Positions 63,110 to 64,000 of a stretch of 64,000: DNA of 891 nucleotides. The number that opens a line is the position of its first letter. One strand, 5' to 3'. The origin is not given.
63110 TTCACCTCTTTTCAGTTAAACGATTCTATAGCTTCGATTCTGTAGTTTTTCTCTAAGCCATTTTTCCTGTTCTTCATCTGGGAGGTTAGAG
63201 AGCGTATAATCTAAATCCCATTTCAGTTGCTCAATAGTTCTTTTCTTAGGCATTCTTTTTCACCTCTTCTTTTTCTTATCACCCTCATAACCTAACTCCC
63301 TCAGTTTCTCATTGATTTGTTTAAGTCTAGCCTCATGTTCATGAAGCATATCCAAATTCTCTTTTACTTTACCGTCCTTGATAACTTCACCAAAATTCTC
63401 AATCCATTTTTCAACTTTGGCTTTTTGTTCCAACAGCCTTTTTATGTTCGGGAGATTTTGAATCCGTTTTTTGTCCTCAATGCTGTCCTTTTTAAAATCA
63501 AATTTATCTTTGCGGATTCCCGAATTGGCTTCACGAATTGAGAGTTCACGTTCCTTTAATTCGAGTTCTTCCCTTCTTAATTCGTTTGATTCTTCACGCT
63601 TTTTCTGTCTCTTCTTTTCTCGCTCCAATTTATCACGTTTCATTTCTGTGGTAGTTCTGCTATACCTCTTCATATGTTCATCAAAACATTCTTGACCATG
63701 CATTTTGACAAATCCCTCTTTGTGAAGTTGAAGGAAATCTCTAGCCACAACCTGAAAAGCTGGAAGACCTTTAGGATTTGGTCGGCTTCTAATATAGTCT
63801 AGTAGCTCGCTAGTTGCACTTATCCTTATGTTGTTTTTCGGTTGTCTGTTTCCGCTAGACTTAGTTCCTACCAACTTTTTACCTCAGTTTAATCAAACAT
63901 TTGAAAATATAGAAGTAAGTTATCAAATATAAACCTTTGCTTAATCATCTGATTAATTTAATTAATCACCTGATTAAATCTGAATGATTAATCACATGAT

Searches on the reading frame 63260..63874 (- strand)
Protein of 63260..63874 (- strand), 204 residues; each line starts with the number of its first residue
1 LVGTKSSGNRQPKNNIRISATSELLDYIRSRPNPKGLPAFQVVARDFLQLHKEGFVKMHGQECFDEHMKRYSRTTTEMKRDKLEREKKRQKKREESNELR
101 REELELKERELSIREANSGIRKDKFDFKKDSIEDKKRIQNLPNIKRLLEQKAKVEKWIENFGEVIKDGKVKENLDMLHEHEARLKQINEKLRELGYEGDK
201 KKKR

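Call 3: search_protein_families(library=pfam, proteins=[window:63260-63874:-], max_evalue=0.1)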
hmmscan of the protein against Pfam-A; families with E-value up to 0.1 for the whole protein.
window:63260-63874:- (204 aa): 0 families

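Call 4: search_protein_families(library=padloc, proteins=[window:63260-63874:-], max_evalue=0.1)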
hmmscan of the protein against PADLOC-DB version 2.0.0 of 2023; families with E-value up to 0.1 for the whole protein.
window:63260-63874:- (204 aa): 0 families

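Call 9: search_protein_families(library=ncbifam, proteins=[window:63260-63874:-], max_evalue=0.1)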
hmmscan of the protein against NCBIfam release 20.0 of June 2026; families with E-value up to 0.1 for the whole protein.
window:63260-63874:- (204 aa): 0 families

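Call 10: search_protein_families(library=phrogs, proteins=[window:63260-63874:-], max_evalue=0.1)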
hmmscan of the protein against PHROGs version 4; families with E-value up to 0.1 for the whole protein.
window:63260-63874:- (204 aa): 0 families
